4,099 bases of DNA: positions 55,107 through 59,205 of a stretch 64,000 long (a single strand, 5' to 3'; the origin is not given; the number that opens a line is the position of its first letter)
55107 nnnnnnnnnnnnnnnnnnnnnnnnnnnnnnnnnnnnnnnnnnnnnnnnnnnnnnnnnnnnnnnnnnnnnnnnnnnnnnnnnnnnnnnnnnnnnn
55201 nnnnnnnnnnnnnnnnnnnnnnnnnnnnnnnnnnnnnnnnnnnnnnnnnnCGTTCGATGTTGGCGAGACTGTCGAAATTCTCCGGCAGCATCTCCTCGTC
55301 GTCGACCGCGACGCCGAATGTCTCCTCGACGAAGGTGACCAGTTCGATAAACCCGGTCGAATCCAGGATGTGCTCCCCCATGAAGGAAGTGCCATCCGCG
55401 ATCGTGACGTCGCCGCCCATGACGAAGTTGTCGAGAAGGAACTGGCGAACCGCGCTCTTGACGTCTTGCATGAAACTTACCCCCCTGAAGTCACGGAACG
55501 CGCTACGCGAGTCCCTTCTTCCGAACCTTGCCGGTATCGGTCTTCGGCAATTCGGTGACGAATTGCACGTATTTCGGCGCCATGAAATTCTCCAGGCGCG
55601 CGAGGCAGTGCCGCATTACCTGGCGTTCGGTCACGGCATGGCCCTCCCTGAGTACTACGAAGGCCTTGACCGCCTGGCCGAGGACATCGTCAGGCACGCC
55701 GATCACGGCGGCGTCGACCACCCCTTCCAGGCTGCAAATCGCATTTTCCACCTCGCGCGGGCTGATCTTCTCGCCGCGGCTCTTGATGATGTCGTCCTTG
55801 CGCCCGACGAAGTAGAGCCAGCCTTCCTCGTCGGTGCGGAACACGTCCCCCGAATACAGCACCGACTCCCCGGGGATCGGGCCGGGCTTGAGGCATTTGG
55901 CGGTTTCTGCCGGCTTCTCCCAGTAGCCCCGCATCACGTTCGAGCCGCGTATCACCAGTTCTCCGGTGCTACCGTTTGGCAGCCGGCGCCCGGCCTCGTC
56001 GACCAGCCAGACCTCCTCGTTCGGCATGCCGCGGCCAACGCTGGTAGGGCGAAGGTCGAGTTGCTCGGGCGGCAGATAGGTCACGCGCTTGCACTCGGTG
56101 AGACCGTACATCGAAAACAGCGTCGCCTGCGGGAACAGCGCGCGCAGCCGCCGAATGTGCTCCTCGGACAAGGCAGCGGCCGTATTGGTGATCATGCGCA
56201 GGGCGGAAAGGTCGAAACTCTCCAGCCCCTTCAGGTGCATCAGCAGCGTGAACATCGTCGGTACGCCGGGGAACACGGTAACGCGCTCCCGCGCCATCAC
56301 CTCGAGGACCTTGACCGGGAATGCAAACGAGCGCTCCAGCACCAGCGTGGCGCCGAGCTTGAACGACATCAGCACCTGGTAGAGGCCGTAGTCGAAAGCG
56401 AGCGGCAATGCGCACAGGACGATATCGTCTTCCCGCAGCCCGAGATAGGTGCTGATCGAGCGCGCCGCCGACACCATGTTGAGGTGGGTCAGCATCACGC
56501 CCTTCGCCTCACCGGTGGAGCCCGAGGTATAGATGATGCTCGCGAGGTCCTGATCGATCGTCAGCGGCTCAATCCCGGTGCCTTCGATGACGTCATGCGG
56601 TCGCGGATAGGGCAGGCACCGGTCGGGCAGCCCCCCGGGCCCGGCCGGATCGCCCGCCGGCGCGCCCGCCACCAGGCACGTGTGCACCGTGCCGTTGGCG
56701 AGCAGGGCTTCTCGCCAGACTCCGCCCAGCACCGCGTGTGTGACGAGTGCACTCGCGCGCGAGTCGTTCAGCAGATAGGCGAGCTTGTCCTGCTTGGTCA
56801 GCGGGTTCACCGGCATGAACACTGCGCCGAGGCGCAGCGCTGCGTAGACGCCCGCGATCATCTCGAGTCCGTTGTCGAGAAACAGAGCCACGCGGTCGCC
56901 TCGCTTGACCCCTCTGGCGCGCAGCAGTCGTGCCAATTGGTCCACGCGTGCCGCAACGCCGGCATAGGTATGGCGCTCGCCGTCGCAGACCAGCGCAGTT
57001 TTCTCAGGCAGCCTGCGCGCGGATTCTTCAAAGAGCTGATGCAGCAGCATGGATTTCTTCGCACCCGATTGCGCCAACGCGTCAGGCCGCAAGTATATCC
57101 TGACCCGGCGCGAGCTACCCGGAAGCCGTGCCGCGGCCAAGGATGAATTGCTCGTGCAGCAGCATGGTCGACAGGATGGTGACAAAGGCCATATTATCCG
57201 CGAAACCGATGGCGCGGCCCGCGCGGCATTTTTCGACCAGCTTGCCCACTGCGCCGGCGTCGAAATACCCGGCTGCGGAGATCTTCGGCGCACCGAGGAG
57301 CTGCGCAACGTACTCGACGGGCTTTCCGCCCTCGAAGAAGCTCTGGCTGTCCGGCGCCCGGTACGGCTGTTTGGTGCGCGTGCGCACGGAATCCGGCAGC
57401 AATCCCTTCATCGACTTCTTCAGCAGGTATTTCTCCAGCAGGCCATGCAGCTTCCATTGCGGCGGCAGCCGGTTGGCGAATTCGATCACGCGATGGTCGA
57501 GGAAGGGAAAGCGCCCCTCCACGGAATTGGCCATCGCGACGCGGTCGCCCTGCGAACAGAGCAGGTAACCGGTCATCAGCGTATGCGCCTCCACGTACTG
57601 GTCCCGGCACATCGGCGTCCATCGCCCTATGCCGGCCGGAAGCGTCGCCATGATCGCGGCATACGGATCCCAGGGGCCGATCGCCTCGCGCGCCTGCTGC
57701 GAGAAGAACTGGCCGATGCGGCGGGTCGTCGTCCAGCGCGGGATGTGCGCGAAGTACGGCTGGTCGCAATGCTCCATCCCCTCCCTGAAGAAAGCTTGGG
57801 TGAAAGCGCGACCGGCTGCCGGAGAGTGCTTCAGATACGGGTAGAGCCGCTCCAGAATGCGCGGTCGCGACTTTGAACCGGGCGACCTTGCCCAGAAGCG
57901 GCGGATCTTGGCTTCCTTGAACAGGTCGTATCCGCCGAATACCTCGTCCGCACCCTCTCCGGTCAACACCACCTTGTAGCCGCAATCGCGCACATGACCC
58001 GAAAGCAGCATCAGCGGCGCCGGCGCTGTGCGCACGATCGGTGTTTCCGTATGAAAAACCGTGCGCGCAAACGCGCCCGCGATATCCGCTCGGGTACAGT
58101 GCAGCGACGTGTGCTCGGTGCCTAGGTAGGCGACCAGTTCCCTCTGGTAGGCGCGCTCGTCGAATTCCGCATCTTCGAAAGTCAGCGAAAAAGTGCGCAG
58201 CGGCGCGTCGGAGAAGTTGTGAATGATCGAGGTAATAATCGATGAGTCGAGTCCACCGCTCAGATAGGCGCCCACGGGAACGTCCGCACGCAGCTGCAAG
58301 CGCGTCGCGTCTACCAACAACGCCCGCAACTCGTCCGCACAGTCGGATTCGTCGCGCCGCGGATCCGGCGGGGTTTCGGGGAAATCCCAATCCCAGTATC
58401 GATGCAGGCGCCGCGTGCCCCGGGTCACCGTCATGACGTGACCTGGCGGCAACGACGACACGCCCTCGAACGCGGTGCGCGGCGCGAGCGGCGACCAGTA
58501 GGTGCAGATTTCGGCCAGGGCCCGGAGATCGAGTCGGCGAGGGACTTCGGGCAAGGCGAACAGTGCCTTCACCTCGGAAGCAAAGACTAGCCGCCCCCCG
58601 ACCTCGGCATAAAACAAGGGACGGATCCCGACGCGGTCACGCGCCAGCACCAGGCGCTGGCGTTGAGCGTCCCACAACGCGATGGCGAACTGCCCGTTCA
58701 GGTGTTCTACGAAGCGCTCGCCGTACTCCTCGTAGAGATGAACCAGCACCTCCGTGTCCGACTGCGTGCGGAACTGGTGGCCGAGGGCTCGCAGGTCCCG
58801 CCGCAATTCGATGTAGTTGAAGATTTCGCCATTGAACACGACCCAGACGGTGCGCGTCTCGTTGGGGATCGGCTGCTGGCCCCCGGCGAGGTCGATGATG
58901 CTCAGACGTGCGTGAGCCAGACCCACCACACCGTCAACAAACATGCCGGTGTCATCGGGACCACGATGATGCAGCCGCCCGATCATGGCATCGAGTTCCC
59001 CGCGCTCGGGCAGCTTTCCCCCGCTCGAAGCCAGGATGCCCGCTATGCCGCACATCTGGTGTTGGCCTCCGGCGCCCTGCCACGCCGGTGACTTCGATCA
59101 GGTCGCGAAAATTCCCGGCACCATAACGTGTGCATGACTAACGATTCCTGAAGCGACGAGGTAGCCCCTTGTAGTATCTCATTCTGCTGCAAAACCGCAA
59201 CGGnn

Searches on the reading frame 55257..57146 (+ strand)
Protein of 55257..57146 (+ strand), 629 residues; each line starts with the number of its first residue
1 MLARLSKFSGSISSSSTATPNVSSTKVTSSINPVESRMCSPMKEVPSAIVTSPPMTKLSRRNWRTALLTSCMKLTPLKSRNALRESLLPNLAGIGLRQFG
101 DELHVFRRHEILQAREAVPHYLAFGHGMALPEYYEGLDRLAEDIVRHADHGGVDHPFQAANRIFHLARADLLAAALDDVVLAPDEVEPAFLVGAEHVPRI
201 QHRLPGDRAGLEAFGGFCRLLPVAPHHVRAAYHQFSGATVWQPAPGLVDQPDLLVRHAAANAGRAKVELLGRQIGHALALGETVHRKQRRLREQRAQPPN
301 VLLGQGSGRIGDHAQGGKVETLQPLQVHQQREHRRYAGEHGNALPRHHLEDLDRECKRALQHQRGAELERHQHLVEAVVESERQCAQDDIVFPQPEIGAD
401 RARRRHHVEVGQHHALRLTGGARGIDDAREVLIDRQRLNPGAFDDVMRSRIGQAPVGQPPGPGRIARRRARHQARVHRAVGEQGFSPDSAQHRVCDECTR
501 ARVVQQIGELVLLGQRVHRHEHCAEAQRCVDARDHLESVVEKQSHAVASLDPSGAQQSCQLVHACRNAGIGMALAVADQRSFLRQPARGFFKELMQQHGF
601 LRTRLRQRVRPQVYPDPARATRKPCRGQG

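Call 46: search_protein_families(library=ncbifam, proteins=[window:55257-57146:+], max_evalue=0.00001)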
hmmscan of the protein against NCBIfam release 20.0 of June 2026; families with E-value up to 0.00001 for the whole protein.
window:55257-57146:+ (629 aa): 0 families

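Call 47: search_protein_families(library=pfam, proteins=[window:55257-57146:+], max_evalue=0.0001)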
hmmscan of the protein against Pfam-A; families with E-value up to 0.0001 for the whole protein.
window:55257-57146:+ (629 aa): 0 families

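Call 86: search_protein_families(library=pfam, proteins=[window:55257-57146:+], max_evalue=10)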
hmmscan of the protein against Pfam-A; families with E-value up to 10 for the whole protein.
window:55257-57146:+ (629 aa): 1 family
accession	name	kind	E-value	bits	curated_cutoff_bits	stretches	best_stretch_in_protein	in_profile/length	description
PF19761.4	DUF6248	-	0.0014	19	26.7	1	517-588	59-129/155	Family of unknown function (DUF6248)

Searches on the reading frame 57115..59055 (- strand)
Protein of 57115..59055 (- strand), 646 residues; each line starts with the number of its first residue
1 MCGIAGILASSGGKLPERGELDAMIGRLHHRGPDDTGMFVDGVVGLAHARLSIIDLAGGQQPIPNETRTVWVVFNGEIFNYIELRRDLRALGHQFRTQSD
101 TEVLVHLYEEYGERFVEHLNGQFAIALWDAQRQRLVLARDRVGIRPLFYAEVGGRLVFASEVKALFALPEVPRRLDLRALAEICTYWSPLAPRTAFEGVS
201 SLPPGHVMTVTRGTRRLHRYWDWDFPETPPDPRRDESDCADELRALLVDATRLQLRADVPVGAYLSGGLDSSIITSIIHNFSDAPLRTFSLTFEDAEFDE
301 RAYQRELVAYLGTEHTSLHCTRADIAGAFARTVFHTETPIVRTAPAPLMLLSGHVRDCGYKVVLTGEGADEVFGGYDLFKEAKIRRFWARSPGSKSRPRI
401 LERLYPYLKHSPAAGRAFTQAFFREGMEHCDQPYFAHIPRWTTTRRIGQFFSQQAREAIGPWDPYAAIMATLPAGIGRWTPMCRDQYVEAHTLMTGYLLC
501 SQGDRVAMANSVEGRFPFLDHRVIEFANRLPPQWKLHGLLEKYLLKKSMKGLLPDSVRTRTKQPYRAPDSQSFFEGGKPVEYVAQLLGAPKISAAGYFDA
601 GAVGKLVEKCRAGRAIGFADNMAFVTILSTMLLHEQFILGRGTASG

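Call 47: search_protein_families(library=pfam, proteins=[window:57115-59055:-], max_evalue=0.0001)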
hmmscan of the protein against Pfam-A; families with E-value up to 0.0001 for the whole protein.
window:57115-59055:- (646 aa): 3 families
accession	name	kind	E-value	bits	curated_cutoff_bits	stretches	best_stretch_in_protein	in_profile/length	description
PF00733.27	Asn_synthase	-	3.1e-93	313.7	21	1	242-625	1-346/354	Asparagine synthase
PF13537.11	GATase_7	-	9.5e-48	161.7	25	1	48-166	1-122/123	Glutamine amidotransferase domain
PF13522.11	GATase_6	-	7.5e-44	149.3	27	1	33-161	1-130/130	Glutamine amidotransferase domain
